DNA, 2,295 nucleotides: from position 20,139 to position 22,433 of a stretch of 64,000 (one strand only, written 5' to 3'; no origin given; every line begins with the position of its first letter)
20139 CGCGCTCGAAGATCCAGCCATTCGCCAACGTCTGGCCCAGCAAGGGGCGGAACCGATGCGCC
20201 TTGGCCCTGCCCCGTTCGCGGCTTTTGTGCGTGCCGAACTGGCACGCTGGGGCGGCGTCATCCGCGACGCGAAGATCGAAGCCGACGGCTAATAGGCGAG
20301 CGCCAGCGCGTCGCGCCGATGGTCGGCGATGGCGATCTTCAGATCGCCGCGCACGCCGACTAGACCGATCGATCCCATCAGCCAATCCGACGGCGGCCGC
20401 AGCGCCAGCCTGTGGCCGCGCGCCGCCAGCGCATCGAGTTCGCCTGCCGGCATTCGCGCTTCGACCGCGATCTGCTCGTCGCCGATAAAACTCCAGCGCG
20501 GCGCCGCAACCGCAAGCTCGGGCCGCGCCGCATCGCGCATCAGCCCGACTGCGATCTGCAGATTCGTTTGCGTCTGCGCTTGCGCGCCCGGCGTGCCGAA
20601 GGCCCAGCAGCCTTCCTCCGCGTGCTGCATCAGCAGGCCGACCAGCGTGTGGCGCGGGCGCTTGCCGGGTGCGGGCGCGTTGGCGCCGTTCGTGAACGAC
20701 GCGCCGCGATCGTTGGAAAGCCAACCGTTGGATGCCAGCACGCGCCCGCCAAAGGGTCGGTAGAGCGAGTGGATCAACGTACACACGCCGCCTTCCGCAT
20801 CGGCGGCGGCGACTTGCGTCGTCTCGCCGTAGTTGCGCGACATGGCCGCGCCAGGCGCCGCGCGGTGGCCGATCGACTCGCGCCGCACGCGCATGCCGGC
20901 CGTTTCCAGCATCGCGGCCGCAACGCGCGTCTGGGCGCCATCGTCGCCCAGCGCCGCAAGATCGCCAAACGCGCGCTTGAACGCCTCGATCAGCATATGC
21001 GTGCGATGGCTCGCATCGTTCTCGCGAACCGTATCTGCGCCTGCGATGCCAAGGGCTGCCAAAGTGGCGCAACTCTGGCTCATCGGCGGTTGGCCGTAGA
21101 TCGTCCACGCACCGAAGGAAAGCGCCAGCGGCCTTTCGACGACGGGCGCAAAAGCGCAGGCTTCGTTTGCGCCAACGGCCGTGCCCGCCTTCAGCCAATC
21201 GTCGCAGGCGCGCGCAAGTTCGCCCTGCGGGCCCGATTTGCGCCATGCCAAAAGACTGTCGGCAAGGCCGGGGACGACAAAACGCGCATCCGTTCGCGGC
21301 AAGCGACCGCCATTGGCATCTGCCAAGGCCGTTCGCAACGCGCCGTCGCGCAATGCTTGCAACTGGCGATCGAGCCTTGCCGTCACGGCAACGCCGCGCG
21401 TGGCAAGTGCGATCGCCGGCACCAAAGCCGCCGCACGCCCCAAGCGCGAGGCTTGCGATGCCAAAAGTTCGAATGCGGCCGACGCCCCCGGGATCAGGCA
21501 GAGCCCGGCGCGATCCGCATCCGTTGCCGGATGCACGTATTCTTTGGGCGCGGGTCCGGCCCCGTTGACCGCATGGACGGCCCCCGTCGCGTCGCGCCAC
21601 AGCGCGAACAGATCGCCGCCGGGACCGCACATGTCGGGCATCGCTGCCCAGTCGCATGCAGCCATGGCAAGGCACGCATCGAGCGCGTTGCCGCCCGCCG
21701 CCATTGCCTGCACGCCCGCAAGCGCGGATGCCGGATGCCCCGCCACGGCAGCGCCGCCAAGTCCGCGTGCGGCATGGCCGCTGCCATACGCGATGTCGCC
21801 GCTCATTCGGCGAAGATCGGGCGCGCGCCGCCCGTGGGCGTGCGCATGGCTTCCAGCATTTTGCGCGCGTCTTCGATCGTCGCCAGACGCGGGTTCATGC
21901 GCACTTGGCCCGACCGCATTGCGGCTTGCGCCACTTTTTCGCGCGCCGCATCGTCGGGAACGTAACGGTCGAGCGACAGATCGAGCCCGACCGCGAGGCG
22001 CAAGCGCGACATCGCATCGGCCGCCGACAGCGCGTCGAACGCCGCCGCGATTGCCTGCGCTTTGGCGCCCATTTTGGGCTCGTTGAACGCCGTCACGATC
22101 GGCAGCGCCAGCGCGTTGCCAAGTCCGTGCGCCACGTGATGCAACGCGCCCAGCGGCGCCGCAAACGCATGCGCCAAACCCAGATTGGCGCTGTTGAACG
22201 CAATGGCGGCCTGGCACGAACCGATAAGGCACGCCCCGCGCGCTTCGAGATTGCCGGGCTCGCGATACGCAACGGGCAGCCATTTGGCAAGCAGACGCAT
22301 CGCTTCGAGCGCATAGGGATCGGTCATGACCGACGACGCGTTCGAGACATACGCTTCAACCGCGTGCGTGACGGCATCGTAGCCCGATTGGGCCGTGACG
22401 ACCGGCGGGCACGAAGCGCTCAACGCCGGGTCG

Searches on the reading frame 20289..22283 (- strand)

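Call 66: search_protein_families(library=pfam, proteins=[window:20289-22283:-], max_evalue=0.0001)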
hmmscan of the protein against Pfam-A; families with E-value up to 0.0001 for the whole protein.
window:20289-22283:- (664 aa): 1 family
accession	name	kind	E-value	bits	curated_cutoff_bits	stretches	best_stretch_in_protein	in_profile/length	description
PF01019.26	G_glu_transpept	-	2.3e-58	198.7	27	1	194-658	4-511/512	Gamma-glutamyltranspeptidase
